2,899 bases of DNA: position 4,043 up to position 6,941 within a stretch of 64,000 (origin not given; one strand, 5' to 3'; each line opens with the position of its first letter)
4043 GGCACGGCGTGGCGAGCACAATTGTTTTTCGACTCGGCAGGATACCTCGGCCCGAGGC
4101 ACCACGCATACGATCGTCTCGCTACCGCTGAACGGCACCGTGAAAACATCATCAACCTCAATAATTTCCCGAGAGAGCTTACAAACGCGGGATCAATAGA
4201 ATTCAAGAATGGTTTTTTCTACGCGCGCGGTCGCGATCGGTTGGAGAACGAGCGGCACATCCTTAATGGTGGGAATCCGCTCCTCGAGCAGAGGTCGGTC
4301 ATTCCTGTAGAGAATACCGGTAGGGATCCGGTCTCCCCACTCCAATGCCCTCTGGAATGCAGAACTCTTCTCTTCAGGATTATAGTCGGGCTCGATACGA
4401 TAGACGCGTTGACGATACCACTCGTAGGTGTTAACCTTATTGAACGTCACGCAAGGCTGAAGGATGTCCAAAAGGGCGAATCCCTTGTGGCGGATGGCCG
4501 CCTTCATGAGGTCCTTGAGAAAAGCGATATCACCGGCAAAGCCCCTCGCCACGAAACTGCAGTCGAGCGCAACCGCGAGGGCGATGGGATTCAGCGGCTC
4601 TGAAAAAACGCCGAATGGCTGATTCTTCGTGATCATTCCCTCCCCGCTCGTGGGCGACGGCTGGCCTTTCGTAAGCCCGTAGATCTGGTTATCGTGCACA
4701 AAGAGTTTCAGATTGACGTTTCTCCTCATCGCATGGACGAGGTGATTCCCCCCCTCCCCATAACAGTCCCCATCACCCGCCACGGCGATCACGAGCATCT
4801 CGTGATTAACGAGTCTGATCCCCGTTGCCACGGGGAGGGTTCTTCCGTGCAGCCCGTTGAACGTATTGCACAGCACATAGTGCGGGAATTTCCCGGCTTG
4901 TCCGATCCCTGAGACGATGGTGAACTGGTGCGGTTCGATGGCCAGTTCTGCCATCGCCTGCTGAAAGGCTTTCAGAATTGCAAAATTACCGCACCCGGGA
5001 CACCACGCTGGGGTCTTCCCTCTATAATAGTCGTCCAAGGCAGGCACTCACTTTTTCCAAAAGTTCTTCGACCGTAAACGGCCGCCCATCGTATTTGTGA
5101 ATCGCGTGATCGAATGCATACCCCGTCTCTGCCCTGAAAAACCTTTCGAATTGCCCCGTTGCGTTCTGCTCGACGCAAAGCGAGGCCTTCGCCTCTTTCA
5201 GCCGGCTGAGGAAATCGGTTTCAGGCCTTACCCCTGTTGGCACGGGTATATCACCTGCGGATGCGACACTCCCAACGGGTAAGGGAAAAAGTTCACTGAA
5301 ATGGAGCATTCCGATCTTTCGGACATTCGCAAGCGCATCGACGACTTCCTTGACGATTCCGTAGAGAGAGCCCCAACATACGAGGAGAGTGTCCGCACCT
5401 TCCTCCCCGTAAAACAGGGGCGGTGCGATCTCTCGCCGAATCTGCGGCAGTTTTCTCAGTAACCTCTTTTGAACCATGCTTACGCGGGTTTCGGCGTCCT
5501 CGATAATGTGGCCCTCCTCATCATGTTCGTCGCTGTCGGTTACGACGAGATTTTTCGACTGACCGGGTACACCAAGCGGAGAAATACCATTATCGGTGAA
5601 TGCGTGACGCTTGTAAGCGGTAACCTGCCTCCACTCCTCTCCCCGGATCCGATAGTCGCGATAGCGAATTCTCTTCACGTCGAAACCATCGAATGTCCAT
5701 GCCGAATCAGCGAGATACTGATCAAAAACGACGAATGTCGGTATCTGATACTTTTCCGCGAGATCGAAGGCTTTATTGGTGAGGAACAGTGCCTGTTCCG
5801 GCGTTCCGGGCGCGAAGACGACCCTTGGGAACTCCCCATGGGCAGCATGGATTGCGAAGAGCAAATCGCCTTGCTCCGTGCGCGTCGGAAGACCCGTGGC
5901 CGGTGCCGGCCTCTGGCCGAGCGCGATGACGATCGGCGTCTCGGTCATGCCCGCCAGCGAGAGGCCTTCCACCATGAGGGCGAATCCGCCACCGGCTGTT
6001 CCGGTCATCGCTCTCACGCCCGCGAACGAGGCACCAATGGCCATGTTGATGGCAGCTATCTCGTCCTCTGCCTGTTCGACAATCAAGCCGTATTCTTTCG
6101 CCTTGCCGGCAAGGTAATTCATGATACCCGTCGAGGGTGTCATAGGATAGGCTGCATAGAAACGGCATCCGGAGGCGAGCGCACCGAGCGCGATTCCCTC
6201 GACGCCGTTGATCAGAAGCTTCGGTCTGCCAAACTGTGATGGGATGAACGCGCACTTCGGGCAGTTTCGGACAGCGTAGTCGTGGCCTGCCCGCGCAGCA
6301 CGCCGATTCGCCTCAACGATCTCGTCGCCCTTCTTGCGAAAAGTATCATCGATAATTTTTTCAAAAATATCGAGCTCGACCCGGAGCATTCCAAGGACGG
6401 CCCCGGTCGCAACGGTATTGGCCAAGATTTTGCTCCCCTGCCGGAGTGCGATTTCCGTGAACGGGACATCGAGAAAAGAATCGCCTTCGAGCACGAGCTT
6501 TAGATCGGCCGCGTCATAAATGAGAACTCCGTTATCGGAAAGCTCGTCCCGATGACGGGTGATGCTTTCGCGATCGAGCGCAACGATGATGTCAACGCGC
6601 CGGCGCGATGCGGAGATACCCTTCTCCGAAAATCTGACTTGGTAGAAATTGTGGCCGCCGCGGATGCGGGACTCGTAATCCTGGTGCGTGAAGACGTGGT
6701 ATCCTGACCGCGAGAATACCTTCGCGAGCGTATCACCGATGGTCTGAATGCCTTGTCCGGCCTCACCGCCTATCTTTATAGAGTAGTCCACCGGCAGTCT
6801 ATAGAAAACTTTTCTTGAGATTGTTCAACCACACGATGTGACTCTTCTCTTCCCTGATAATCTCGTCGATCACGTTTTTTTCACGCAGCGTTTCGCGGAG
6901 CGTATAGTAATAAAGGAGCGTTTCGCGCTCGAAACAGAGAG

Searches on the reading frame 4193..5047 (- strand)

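Call 8: search_protein_families(library=pfam, proteins=[window:4193-5047:-])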
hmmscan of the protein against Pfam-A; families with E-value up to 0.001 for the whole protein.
window:4193-5047:- (284 aa): 2 families
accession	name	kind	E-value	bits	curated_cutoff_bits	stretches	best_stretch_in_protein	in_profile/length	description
PF12367.13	PFO_beta_C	-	2.2e-27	95.4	24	1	199-262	1-65/66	Pyruvate ferredoxin oxidoreductase beta subunit C terminal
PF02775.26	TPP_enzyme_C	-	2.7e-27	95.9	21.9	1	55-195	18-151/151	Thiamine pyrophosphate enzyme, C-terminal TPP binding domain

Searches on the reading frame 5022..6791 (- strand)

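Call 8: search_protein_families(library=pfam, proteins=[window:5022-6791:-])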
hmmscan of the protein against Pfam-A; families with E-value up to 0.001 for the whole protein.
window:5022-6791:- (589 aa): 3 families
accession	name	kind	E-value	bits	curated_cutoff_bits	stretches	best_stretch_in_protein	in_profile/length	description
PF01855.24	POR_N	-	3.2e-54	184.5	27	1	203-441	2-230/231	Pyruvate flavodoxin/ferredoxin oxidoreductase, thiamine diP-bdg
PF01558.24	POR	-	1.7e-41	142.7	27.4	1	11-170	1-172/173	Pyruvate ferredoxin/flavodoxin oxidoreductase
PF17147.9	PFOR_II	-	0.00011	22.9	27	1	466-512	1-48/102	Pyruvate:ferredoxin oxidoreductase core domain II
